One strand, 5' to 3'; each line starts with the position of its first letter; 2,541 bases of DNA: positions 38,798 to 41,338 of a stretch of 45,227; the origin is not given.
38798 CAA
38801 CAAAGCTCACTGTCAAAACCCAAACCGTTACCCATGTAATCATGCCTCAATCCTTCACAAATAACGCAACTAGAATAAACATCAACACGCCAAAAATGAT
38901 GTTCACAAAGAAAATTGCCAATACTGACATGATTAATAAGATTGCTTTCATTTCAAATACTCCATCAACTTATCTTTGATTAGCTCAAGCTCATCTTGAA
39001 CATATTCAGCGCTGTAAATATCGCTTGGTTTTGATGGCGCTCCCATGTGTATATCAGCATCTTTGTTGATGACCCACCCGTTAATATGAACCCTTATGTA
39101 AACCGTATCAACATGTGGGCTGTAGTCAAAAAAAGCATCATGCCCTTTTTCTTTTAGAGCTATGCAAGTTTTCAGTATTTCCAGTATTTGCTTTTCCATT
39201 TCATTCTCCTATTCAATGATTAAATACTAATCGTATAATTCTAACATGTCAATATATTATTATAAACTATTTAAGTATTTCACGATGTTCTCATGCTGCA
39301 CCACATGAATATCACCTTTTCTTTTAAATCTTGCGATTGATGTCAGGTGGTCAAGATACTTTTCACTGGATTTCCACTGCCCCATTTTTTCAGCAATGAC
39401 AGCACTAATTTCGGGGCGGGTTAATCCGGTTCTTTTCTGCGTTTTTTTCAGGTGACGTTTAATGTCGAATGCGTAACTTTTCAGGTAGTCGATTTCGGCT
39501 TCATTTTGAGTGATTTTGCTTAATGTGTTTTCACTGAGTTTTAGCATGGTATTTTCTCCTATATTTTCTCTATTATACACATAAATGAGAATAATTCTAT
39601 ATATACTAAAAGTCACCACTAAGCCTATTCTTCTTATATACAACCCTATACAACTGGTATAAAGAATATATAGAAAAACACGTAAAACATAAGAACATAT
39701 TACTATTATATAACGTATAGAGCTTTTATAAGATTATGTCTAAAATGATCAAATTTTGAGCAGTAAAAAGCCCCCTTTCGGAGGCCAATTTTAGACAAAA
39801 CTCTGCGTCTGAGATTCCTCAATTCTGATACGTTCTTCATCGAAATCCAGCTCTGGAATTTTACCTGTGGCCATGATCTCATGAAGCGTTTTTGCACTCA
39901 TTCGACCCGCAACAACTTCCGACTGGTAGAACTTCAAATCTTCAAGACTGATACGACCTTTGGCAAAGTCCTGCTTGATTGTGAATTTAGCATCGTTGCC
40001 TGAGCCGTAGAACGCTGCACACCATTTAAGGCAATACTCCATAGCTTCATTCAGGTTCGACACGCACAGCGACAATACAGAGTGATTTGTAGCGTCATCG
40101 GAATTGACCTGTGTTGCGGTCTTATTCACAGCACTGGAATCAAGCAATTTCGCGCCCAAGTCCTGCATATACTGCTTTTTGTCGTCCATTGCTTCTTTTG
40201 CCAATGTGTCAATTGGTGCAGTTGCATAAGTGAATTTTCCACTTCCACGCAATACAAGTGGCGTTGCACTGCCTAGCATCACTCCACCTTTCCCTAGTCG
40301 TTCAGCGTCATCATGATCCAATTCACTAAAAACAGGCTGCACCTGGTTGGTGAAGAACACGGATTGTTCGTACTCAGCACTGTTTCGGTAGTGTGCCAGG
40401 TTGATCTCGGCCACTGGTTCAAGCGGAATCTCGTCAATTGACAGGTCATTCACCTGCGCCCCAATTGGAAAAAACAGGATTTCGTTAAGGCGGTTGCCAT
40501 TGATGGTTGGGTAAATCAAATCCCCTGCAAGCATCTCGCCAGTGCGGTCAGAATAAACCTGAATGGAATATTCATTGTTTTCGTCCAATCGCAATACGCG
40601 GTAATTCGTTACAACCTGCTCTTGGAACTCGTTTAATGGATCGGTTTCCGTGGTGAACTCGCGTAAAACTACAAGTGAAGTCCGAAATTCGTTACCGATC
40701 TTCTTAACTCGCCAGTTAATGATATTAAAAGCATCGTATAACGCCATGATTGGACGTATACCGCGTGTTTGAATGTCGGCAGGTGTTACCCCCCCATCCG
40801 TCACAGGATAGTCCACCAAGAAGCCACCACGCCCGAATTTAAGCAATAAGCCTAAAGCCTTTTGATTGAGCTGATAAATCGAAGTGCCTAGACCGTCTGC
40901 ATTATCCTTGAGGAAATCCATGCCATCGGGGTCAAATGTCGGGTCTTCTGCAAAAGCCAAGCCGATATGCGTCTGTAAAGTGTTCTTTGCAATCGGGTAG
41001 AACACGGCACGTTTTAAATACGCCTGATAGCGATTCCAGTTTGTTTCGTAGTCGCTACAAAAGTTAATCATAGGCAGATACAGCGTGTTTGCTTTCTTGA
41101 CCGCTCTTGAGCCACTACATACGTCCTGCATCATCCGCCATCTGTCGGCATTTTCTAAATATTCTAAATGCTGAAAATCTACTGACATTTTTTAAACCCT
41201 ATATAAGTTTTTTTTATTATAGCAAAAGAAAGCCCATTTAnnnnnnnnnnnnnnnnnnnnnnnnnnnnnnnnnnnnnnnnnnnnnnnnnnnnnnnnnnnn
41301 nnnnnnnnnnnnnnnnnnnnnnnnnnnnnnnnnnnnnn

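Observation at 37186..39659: Operon of five micro membrane proteins plus a tail-anchored HTH/coiled-coil protein inside the head module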

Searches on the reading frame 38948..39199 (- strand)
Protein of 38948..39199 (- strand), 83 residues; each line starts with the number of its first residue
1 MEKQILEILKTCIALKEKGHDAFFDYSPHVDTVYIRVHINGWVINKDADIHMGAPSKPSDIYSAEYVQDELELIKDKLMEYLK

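Call 5: search_protein_families(library=pfam, max_evalue=0.1, proteins=[window:38948-39199:-])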
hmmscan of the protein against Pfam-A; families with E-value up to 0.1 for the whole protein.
window:38948-39199:- (83 aa): 0 families

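Call 6: search_protein_families(library=phrogs, max_evalue=0.1, proteins=[window:38948-39199:-])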
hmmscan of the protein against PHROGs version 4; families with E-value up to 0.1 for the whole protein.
window:38948-39199:- (83 aa): 1 family
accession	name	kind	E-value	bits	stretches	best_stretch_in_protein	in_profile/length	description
phrog_35567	-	unknown function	7.3e-07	30.4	1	5-40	8-44/84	-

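Call 83: search_protein_families(library=padloc, max_evalue=0.1, proteins=[window:38948-39199:-])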
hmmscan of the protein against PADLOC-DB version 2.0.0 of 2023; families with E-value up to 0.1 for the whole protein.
window:38948-39199:- (83 aa): 0 families

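Call 84: search_protein_families(library=ncbifam, max_evalue=0.1, proteins=[window:38948-39199:-])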
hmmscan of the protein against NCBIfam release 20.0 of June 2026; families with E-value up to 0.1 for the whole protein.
window:38948-39199:- (83 aa): 0 families

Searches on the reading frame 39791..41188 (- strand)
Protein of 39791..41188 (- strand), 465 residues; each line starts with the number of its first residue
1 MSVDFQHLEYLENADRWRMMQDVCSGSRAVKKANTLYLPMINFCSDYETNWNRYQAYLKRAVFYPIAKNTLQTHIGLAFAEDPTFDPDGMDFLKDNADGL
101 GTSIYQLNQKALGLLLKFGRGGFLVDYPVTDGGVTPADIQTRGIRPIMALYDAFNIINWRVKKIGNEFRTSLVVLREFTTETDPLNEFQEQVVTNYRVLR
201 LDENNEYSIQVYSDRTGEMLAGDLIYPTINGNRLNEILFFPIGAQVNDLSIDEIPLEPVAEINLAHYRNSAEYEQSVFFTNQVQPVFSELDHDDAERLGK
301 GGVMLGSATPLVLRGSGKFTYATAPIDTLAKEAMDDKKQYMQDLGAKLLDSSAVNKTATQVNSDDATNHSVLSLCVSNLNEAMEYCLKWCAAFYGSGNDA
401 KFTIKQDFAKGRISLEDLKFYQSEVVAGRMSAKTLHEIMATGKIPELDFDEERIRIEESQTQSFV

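Call 5: search_protein_families(library=pfam, max_evalue=0.1, proteins=[window:39791-41188:-])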
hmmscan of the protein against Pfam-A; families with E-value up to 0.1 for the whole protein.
window:39791-41188:- (465 aa): 1 family
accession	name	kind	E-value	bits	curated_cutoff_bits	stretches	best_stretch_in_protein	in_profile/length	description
PF13264.11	DUF4055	-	1.3e-26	93.9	25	1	255-393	1-139/140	Domain of unknown function (DUF4055)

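Call 6: search_protein_families(library=phrogs, max_evalue=0.1, proteins=[window:39791-41188:-])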
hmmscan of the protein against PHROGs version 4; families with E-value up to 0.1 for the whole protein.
window:39791-41188:- (465 aa): 3 families
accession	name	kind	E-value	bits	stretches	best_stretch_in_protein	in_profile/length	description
phrog_145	-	head and packaging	2.3e-133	446.5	1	1-460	8-466/493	portal protein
phrog_2417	-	unknown function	1.2e-38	134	1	2-248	5-241/242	-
phrog_2469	-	unknown function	9.4e-17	62.2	1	329-410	2-84/142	-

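Call 7: search_dna_similar(query=window:39791-41188:-, collection=phages, mode=protein, max_rows=30)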
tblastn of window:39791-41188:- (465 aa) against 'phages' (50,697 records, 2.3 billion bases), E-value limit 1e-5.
Records with a match: 1478; places in all: 1487; records where one place covers at least 80% of the query: 1449.
Best place of each record, by identity: <60% 1478.
By first word of the organism name: Salmonella 410; Escherichia 302; Vibrio 204; Pseudomonas 130; Acinetobacter 76; Klebsiella 51; Achromobacter 29; Stenotrophomonas 25; Xanthomonas 21; Caulobacter 21; and 62 more.
By host as written in the record: - 164; Escherichia coli 157; Salmonella enterica 60; Salmonella enterica subsp. enterica serovar Enteritidis 58; Salmonella enterica subsp. enterica serovar Typhimurium 48; Pseudomonas aeruginosa 41; Salmonella sp. 41; Vibrio breoganii 36; and 345 more.
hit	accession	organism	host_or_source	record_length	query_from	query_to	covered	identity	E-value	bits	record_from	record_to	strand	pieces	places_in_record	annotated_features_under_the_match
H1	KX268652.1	Acinetobacter phage vB_AbaS_TRS1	Acinetobacter baumannii A118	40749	1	457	98%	53.9%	1e-156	497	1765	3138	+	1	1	putative portal vertex protein | putative large terminase subunit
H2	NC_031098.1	Acinetobacter phage vB_AbaS_TRS1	Acinetobacter baumannii A118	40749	1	457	98%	53.9%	1e-156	497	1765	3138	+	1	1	portal protein | terminase family protein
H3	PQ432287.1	Acinetobacter phage phi11547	Acinetobacter baumannii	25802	3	457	98%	39.0%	2e-76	266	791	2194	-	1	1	hypothetical protein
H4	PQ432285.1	Acinetobacter phage phi5013-M2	Acinetobacter baumannii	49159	3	457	98%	39.0%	2e-76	266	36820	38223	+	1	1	hypothetical protein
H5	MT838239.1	Bacteriophage sp.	human fecal samples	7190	3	449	96%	39.7%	1e-81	280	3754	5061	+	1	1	record has no annotation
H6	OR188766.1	Acinetobacter phage BUCTT11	Acinetobacter baumannii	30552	3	460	98%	38.3%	3e-76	265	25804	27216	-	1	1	DUF4055 domain-containing protein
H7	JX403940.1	Acinetobacter phage YMC/09/02/B1251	Acinetobacter baumannii YMC/09/02/B1251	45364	3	460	98%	38.3%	3e-76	265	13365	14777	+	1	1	hypothetical protein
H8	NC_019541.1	Acinetobacter phage YMC/09/02/B1251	Acinetobacter baumannii YMC/09/02/B1251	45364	3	460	98%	38.3%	3e-76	265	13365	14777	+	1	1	portal protein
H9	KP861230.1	Acinetobacter phage YMC11/11/R3177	Acinetobacter sp.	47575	3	460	98%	38.3%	3e-76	265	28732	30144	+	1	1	hypothetical protein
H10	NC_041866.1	Acinetobacter phage YMC11/11/R3177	Acinetobacter sp.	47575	3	460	98%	38.3%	3e-76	265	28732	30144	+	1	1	portal protein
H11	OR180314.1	Acinetobacter phage A3926.3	Acinetobacter baumannii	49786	3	460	98%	38.3%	3e-76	265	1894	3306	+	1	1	hypothetical protein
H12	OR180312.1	Acinetobacter phage A1626.2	Acinetobacter baumannii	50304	3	460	98%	38.3%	3e-76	265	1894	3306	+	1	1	hypothetical protein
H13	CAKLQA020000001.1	Acinetobacter phage MD-2021a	not known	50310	3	460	98%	38.3%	3e-76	265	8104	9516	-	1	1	Uncharacterised protein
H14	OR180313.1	Acinetobacter phage A2490.3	Acinetobacter baumannii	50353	3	460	98%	38.3%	3e-76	265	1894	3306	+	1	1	hypothetical protein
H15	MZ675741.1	Acinetobacter phage Ab1656-2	Acinetobacter baumannii 1656-2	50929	3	460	98%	38.3%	3e-76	265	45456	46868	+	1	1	DUF4055 domain-containing protein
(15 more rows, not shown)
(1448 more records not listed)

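Call 9: get_annotated_region(hit=H2, flank=6000)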
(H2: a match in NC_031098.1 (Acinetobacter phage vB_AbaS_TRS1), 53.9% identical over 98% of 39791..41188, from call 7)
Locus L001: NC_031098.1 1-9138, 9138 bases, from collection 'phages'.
description: Acinetobacter phage vB_AbaS_TRS1, complete genome.
organism: Acinetobacter phage vB_AbaS_TRS1 (NCBI taxid 1852629)
taxonomy: Viruses; Duplodnaviria; Heunggongvirae; Uroviricota; Caudoviricetes
host: Acinetobacter baumannii A118; source: -; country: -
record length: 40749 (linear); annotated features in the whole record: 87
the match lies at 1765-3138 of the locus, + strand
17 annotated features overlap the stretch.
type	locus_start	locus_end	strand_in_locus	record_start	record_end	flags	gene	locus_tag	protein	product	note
CDS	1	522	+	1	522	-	-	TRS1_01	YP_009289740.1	DUF2280 domain-containing protein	-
CDS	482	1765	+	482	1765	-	-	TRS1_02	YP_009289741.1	terminase family protein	-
CDS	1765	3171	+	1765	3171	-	-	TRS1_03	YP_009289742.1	portal protein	-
CDS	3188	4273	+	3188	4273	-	-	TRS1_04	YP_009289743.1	head morphogenesis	SPP1 gp7family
CDS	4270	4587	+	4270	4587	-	-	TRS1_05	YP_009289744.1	minor head protein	-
regulatory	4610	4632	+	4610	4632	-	-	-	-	terminator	putative rho-independent terminator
CDS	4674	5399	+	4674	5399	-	-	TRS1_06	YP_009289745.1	head scaffolding protein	-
CDS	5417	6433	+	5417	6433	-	-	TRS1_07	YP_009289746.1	major head protein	-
CDS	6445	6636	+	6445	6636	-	-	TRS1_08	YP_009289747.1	hypothetical protein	-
regulatory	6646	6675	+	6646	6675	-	-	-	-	terminator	putative rho-independent terminator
CDS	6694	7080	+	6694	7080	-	-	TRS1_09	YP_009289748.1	head-tail adaptor Ad1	-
CDS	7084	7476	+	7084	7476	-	-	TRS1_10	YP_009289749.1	putative head-tail joining protein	-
CDS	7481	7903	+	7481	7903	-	-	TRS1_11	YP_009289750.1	tail completion or Neck1 protein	-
CDS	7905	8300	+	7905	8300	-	-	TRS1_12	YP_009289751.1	tail terminator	-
CDS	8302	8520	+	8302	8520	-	-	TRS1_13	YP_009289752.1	hypothetical protein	-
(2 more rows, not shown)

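Call 10: get_annotated_region(hit=H8, flank=6000)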
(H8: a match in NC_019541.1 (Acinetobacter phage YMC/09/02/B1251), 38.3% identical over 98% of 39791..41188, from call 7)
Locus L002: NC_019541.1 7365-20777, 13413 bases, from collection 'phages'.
description: Acinetobacter phage YMC/09/02/B1251_ABA_BP, complete genome.
organism: Acinetobacter phage YMC/09/02/B1251 (NCBI taxid 1221835)
taxonomy: Viruses; Duplodnaviria; Heunggongvirae; Uroviricota; Caudoviricetes; Vieuvirus; Vieuvirus B1251
host: Acinetobacter baumannii YMC/09/02/B1251; source: isolate from sewage sample from a university hospital; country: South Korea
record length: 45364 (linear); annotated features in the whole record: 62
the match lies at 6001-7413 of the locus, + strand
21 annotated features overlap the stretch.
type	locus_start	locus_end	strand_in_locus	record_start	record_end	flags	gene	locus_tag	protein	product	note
CDS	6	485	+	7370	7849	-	-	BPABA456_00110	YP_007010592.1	hypothetical protein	-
CDS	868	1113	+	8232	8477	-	-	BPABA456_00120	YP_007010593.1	hypothetical protein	-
CDS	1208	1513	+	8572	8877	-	-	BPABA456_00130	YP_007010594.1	DUF559 domain-containing protein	-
CDS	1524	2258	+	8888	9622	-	-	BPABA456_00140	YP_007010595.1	hypothetical protein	-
CDS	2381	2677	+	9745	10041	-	-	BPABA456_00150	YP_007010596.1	Lar-like restriction alleviation protein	-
CDS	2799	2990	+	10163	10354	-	-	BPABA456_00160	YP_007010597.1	hypothetical protein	-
CDS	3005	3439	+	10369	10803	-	-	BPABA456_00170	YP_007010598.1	hypothetical protein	-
CDS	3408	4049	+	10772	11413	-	-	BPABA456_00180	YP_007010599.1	transposase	-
CDS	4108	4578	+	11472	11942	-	-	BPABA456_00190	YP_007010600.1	DUF2280 domain-containing protein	-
CDS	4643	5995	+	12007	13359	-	-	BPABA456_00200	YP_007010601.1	terminase large subunit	-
CDS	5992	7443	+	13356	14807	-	-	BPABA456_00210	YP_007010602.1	portal protein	-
CDS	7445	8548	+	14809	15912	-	-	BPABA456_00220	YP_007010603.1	head morphogenesis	-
CDS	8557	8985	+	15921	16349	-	-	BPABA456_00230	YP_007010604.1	hypothetical protein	-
CDS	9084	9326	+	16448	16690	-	-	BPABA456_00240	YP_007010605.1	hypothetical protein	-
CDS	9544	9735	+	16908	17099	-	-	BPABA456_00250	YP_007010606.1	hypothetical protein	-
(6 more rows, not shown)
